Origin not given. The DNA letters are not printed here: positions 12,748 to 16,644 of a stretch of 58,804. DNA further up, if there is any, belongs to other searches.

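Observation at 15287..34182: Four Noc-binding-site (NBS) palindromes in the origin-proximal arm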

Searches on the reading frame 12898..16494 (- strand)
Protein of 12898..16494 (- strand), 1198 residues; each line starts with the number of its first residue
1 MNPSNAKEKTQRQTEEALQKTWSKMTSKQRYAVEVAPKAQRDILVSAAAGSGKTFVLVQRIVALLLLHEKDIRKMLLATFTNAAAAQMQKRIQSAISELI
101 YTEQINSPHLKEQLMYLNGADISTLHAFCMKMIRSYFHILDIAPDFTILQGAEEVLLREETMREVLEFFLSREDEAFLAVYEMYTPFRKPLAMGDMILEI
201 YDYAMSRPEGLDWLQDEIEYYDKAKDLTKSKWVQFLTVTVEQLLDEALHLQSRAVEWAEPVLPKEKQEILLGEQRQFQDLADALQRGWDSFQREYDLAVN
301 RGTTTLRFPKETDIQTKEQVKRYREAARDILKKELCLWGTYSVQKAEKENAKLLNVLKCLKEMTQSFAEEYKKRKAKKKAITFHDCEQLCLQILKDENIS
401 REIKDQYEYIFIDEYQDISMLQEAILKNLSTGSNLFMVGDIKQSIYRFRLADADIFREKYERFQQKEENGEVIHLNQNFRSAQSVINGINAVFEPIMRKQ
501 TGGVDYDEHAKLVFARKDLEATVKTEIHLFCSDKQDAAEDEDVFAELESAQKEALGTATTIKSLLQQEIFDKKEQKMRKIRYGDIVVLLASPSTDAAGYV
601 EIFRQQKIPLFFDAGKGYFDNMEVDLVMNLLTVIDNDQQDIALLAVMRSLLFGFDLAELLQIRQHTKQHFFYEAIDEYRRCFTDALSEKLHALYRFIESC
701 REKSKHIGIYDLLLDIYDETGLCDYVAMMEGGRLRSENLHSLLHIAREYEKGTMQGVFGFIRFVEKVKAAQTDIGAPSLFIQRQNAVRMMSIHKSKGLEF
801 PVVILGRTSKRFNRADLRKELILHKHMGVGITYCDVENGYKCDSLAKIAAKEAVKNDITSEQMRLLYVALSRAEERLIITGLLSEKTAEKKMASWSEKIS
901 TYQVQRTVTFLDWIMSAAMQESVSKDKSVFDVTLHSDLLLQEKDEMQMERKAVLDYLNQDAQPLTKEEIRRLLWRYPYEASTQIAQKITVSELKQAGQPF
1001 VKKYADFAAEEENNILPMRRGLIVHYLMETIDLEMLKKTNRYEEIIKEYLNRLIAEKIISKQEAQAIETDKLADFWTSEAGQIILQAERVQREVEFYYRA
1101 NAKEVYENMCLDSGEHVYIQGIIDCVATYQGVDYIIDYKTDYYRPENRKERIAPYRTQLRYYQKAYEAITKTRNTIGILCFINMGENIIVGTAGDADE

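Call 5: search_protein_families(library=ncbifam, proteins=[window:12898-16494:-])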
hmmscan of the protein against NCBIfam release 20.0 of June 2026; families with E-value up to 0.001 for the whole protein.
window:12898-16494:- (1198 aa): 13 families
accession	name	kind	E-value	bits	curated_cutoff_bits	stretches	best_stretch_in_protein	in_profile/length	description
TIGR02785.1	addA_Gpos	equivalog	1.3e-267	891.1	707.65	1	25-1186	2-1230/1234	helicase-exonuclease AddAB subunit AddA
TIGR02784.1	addA_alphas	equivalog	2.1e-79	268.1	860.75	2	119-1174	109-1122/1138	double-strand break repair helicase AddA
TIGR00609.1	recB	equivalog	9.8e-72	242.5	696.05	1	40-1142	9-1089/1175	exodeoxyribonuclease V subunit beta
TIGR01073.1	pcrA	equivalog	9.2e-51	173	911.2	3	360-494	162-294/725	DNA helicase PcrA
NF010485.0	PRK13909.1-2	equivalog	1.2e-43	149.6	650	3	349-501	270-432/909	RecB-like helicase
TIGR01075.1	uvrD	equivalog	6e-41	140.5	1144.45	3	25-155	5-115/715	DNA helicase II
NF008743.0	PRK11773.1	equivalog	6.4e-40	137.2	965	3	24-154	9-119/720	DNA helicase II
TIGR01074.1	rep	equivalog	7e-37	127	951.45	3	362-493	161-290/668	DNA helicase Rep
NF010487.0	PRK13909.1-4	equivalog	6.1e-31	107.5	759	3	360-503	277-430/924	RecB-like helicase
NF008172.0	PRK10919.1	equivalog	2.2e-22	79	1168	3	358-492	155-290/673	DNA helicase Rep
NF008276.0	PRK11054.1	equivalog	2.1e-19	69.5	543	2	344-484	372-507/684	DNA helicase IV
NF041464.1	HelD_BACSU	equivalog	8e-12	43.9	419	1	357-487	500-624/779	RNA polymerase recycling motor HelD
NF008127.0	PRK10875.1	equivalog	0.00052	18.7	671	1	7-105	139-236/619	exodeoxyribonuclease V subunit alpha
